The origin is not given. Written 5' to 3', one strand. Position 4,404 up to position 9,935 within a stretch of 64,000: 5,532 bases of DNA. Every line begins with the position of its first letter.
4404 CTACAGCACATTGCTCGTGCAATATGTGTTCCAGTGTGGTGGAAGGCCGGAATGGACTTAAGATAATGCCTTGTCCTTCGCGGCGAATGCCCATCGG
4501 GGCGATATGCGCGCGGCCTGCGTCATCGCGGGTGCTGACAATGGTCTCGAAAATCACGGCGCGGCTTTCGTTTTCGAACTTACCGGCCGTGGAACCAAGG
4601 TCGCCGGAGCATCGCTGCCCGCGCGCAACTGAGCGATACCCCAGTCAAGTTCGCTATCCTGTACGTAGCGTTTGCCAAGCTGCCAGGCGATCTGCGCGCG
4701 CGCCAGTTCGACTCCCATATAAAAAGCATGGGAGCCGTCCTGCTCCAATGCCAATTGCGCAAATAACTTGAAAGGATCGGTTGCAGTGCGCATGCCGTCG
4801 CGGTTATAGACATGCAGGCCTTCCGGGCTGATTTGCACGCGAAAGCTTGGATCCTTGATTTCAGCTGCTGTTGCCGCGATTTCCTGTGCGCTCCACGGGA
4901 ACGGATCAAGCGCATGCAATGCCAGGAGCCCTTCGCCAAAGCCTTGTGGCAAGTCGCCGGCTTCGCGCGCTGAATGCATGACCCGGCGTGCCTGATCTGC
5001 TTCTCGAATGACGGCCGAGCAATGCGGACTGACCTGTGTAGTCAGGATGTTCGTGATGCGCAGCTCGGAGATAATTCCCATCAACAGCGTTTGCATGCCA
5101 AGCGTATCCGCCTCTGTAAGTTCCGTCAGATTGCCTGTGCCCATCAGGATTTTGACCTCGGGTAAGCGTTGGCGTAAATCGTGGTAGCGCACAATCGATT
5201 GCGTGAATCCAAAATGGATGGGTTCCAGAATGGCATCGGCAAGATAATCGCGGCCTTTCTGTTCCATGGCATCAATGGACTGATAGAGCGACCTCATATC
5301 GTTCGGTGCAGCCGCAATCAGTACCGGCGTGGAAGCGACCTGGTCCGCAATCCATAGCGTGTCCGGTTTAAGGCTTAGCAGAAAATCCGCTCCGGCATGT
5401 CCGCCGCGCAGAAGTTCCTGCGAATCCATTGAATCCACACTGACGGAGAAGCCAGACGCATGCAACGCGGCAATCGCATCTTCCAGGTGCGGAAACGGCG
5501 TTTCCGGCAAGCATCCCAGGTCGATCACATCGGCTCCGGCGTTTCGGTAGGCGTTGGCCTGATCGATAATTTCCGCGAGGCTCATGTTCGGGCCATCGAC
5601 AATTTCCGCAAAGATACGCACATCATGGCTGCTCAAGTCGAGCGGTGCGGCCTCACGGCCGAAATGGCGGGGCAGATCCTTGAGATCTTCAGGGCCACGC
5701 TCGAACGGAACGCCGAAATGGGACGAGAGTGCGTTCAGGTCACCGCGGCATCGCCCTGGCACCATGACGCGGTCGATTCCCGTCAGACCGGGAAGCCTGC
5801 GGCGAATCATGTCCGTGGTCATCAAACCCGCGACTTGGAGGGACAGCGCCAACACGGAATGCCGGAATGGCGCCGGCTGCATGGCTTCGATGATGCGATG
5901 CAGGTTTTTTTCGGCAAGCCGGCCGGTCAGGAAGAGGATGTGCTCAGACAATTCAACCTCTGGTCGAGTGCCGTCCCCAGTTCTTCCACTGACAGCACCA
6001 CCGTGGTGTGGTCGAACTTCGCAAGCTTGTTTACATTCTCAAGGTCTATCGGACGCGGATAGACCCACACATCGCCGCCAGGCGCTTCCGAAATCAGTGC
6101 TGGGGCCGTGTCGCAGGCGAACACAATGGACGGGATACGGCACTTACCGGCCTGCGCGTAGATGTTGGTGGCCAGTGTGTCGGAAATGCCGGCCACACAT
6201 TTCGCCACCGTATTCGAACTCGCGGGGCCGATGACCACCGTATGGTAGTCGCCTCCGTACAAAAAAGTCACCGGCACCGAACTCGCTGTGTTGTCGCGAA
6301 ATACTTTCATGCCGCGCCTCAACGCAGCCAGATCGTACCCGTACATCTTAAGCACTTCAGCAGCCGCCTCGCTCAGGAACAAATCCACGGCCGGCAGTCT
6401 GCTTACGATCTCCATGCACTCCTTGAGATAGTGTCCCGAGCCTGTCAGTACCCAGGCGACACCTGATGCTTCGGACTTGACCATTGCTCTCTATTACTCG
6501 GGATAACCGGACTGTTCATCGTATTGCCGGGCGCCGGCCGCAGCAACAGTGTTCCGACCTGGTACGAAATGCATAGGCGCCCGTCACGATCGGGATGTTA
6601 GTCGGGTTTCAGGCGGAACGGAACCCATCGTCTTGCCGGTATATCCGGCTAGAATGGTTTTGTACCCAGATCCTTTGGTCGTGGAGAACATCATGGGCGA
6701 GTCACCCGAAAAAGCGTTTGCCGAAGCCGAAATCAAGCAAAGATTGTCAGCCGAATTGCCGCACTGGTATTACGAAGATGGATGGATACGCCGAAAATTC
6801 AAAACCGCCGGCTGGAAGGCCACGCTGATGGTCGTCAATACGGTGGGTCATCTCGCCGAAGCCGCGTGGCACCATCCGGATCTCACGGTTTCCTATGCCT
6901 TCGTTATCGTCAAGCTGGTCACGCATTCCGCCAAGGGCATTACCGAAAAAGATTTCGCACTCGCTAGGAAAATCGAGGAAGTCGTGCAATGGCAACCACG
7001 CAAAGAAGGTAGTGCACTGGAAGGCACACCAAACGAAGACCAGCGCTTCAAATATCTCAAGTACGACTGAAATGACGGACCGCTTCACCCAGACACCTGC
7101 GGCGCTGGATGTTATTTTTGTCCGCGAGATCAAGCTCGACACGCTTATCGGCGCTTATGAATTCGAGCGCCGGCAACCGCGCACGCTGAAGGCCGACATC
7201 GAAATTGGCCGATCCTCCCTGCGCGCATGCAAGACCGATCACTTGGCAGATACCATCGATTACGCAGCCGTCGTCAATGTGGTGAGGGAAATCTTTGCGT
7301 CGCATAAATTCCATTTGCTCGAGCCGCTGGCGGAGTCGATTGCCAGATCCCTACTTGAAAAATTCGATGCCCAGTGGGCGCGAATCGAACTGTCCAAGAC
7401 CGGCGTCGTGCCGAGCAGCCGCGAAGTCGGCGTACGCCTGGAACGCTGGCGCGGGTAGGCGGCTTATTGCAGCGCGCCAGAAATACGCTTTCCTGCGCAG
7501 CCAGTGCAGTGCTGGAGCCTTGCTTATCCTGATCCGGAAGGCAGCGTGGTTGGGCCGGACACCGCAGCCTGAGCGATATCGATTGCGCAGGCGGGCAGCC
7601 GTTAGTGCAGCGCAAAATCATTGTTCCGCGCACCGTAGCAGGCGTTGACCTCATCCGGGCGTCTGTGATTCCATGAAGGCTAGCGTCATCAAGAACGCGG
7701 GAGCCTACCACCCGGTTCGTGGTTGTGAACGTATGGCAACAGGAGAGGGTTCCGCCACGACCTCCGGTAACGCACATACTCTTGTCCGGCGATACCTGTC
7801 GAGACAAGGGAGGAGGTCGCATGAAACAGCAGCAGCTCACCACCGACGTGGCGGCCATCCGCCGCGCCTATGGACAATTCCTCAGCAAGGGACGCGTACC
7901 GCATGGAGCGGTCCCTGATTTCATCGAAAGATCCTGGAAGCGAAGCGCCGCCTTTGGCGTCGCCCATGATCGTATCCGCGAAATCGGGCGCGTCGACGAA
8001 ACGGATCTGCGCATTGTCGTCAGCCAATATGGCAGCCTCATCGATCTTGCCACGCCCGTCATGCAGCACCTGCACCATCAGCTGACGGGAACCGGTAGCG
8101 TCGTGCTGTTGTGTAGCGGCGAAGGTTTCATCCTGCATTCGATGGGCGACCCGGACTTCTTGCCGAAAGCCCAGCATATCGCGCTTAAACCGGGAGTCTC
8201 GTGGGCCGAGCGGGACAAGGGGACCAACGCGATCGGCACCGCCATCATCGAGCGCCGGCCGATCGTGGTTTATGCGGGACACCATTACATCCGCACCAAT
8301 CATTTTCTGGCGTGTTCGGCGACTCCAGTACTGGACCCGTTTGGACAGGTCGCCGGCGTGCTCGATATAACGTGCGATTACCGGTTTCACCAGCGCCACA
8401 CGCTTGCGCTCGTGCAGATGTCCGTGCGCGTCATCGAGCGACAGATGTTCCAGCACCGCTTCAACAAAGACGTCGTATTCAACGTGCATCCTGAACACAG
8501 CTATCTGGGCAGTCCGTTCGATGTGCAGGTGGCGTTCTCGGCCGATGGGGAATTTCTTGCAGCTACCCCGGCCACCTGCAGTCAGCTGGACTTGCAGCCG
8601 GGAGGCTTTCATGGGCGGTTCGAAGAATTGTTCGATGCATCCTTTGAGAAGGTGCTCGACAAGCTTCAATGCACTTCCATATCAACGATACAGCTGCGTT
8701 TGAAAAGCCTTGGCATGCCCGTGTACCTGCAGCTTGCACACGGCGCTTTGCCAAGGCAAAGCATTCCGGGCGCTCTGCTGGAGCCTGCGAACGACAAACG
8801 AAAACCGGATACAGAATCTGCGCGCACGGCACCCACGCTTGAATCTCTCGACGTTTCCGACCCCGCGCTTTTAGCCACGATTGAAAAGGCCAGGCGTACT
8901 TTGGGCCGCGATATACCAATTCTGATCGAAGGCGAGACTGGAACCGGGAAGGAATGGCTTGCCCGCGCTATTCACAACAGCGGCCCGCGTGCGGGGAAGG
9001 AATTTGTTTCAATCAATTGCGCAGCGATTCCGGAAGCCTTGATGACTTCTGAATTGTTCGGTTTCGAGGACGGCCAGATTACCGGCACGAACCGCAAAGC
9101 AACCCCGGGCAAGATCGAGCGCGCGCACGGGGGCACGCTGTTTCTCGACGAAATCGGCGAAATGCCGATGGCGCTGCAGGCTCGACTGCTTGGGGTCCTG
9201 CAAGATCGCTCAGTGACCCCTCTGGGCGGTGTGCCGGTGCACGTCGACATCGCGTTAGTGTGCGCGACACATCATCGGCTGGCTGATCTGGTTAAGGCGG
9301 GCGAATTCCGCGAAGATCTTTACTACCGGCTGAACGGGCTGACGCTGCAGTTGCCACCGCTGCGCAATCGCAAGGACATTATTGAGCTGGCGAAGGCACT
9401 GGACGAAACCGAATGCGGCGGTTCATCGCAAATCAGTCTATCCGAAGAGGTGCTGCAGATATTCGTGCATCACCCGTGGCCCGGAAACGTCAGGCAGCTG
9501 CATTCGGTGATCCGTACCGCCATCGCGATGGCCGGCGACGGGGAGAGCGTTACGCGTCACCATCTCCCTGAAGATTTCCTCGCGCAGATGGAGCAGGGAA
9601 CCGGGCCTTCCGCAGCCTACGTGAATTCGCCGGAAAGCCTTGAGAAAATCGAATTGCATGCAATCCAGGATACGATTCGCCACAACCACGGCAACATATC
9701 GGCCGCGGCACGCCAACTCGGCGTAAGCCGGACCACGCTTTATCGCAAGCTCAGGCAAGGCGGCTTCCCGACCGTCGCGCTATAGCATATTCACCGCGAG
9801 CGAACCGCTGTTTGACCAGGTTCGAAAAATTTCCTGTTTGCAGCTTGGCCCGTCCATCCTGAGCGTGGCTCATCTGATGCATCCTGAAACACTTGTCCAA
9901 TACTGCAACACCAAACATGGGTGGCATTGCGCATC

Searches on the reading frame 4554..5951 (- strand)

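Call 73: search_protein_families(library=pfam, proteins=[window:4554-5951:-], max_evalue=0.00001)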
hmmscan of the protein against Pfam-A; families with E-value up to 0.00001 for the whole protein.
window:4554-5951:- (465 aa): 2 families
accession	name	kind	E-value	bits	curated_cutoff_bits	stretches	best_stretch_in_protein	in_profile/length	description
PF20123.4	DUF6513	-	7.2e-36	122.8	23.9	1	3-88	1-86/86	Family of unknown function (DUF6513)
PF14251.12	PterinBD-DUF4346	-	8.1e-06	27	29.6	0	405-432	59-86/86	PterinBD-DUF4346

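Call 74: search_protein_families(library=ncbifam, proteins=[window:4554-5951:-], max_evalue=0.00001)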
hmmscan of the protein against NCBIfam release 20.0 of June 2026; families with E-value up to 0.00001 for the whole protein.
window:4554-5951:- (465 aa): 1 family
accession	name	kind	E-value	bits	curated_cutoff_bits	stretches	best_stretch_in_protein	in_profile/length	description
TIGR00284.1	TIGR00284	hypoth_equivalog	7.8e-49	166.5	256.65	1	111-435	152-497/497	dihydropteroate synthase-like protein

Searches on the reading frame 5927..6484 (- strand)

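Call 74: search_protein_families(library=ncbifam, proteins=[window:5927-6484:-], max_evalue=0.00001)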
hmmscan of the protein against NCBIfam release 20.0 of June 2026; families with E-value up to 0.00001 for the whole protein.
window:5927-6484:- (185 aa): 2 families
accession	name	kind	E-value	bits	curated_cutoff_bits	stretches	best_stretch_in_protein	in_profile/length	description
TIGR02700.1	flavo_MJ0208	hypoth_equivalog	8.8e-25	87.3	251.35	1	9-132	2-138/234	dihydromethanopterin reductase (acceptor)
TIGR02699.1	archaeo_AfpA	hypoth_equivalog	6.3e-22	78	192.45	1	9-168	2-169/174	archaeoflavoprotein AfpA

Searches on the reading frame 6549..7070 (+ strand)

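Call 74: search_protein_families(library=ncbifam, proteins=[window:6549-7070:+], max_evalue=0.00001)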
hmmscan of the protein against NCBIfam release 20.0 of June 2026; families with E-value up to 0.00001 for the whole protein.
window:6549-7070:+ (173 aa): 5 families
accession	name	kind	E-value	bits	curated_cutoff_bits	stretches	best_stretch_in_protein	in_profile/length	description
NF002017.0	PRK00823.1-2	equivalog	4.5e-25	87.5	80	1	57-146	5-93/94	4a-hydroxytetrahydrobiopterin dehydratase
NF002019.0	PRK00823.1-4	equivalog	6.2e-16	58.5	137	1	55-147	20-113/116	4a-hydroxytetrahydrobiopterin dehydratase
NF002018.0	PRK00823.1-3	equivalog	8.2e-15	54.6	108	1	59-146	8-96/98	4a-hydroxytetrahydrobiopterin dehydratase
NF002016.0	PRK00823.1-1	equivalog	3.4e-12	46.5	133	1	58-147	20-112/113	4a-hydroxytetrahydrobiopterin dehydratase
NF002020.0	PRK00823.1-5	equivalog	1.6e-11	44.3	146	1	59-147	17-106/111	4a-hydroxytetrahydrobiopterin dehydratase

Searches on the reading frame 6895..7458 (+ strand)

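Call 74: search_protein_families(library=ncbifam, proteins=[window:6895-7458:+], max_evalue=0.00001)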
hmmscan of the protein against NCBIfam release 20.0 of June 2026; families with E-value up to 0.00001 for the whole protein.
window:6895-7458:+ (187 aa): 4 families
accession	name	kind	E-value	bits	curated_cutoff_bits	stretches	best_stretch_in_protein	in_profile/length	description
NF008614.0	PRK11593.1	equivalog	3.4e-22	79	184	1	71-184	1-114/119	bifunctional dihydroneopterin aldolase/7,8-dihydroneopterin epimerase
TIGR00526.1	folB_dom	domain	1.2e-18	67.5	45.05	1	72-185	2-118/122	FolB domain-containing protein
TIGR00525.1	folB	equivalog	7.2e-17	61.9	72.15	1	74-183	3-115/116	dihydroneopterin aldolase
NF008418.0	PRK11245.1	equivalog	7e-08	32.6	152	1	73-182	7-116/121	dihydroneopterin triphosphate 2'-epimerase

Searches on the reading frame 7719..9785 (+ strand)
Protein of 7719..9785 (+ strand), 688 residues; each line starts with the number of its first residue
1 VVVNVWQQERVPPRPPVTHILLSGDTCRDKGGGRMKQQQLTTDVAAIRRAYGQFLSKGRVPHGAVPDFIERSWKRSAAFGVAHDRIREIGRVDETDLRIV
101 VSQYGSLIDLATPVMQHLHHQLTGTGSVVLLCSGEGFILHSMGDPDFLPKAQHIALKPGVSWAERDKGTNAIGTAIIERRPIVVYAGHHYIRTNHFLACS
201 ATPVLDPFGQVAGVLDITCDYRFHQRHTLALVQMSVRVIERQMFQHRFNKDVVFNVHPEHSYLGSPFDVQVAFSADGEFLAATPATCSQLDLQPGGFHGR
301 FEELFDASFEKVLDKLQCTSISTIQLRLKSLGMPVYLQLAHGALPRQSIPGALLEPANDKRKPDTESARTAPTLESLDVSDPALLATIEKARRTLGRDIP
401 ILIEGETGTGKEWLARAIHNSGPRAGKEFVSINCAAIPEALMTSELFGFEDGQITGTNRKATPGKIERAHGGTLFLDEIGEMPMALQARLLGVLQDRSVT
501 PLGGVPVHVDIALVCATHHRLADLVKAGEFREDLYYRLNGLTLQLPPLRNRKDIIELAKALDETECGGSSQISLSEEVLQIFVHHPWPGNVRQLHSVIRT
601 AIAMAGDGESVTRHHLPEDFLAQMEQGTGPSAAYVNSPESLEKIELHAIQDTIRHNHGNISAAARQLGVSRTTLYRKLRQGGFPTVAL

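Call 3: search_protein_families(library=ncbifam, proteins=[window:7719-9785:+], max_evalue=0.01)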
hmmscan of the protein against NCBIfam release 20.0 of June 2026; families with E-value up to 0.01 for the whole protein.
window:7719-9785:+ (688 aa): 33 families (the best 25 are shown)
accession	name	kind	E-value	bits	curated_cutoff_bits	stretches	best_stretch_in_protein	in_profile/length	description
NF041552.1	TF_PrdR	equivalog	1.1e-83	281.5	795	1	384-680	276-575/577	sigma-54 dependent transcriptional regulator PrdR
NF008485.2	PRK11388.1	equivalog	6.7e-83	279.1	551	1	60-680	14-634/643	dihydroxyacetone kinase operon transcriptional regulator DhaR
TIGR02915.1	PEP_resp_reg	equivalog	6.4e-81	272.4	502.6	1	372-679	136-440/445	PEP-CTERM-box response regulator transcription factor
TIGR02329.1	propionate_PrpR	equivalog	1.3e-79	268.2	499.2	1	361-679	198-525/526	propionate catabolism operon regulatory protein PrpR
TIGR01818.1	ntrC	equivalog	7.6e-74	249.2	558.6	1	380-623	139-384/463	nitrogen regulation protein NR(I)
NF011953.0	PRK15424.1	equivalog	1.1e-73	248.6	703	1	361-680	205-533/538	propionate catabolism operon regulatory protein PrpR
NF038308.1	RNA_repair_RtcR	equivalog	1.3e-70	238.8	650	1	374-675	179-505/530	RNA repair transcriptional activator RtcR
NF050807.1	TransRegFlbDCaul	equivalog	1.5e-70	238.3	750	1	377-680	120-437/454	sigma-54-dependent transcriptional regulator FlbD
NF008469.0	PRK11361.1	equivalog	1.7e-70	238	714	1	395-682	163-455/461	acetoacetate metabolism transcriptional regulator AtoC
TIGR01817.1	nifA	equivalog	2.1e-70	238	528.85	1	370-628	190-446/534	nif-specific transcriptional activator NifA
NF003451.0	PRK05022.1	equivalog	2.1e-69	234.6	476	1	397-679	212-506/512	nitric oxide reductase transcriptional regulator NorR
NF041946.1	LuxO_transreg_Vib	equivalog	8.2e-66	222.7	800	1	400-680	158-459/463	quorum-sensing sigma-54 dependent transcriptional regulator LuxO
NF011695.0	PRK15115.1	equivalog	1.1e-65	222.2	763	1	378-678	138-433/445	two-component system response regulator GlrR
NF008176.1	PRK10923.1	equivalog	4e-62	210.3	620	1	397-623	160-388/469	nitrogen regulation protein NR(I)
NF049963.1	RespRegFlgRCampy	domain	7.8e-61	206.2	750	1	379-610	138-372/429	fla regulon two-component system response regulator FlgR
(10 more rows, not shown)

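Call 4: search_protein_families(library=pfam, proteins=[window:7719-9785:+], max_evalue=0.01)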
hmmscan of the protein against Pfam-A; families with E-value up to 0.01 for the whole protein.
window:7719-9785:+ (688 aa): 15 families
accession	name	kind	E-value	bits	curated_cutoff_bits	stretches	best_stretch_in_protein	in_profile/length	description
PF00158.32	Sigma54_activat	-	6.4e-58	195.6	20.2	1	381-543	5-167/168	Sigma-54 interaction domain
PF14532.12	Sigma54_activ_2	-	1.1e-17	65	25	1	388-548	14-138/138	Sigma-54 interaction domain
PF02954.25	HTH_8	-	8.6e-15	54.6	22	1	640-680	1-41/42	Bacterial regulatory protein, Fis family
PF25601.1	AAA_lid_14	-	1.4e-14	54.1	27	1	551-627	4-81/87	AAA+ ATPase lid domain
PF01590.32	GAF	-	2.3e-11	44.8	22.4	1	107-240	2-130/133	GAF domain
PF01078.27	Mg_chelatase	-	9.9e-06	25.5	20.3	1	453-496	89-132/207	Magnesium chelatase, subunit ChlI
PF07728.20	AAA_5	-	7.4e-05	23.2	22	1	401-501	2-97/139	AAA domain (dynein-related subfamily)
PF18024.7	HTH_50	-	0.00022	21.3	27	1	639-680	6-46/50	Helix-turn-helix domain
PF07724.20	AAA_2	-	0.00035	21.1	27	1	400-517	5-122/166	AAA domain (Cdc48 subfamily)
PF02796.21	HTH_7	-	0.00046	20.7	23.8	1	660-679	24-43/45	Helix-turn-helix domain of resolvase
PF13556.12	HTH_30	-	0.00088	19.5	27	1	656-679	11-34/59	PucR C-terminal helix-turn-helix domain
PF02042.20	RWP-RK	-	0.0011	19.3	29.3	1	653-682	8-37/49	RWP-RK domain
PF13518.12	HTH_28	-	0.0012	19.3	25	1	647-676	4-31/52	Helix-turn-helix domain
PF12728.13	HTH_17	-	0.0015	19.2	27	1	660-684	4-28/51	Helix-turn-helix domain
PF00126.33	HTH_1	-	0.0021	18.4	26.6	0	656-680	12-36/60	Bacterial regulatory helix-turn-helix protein, lysR family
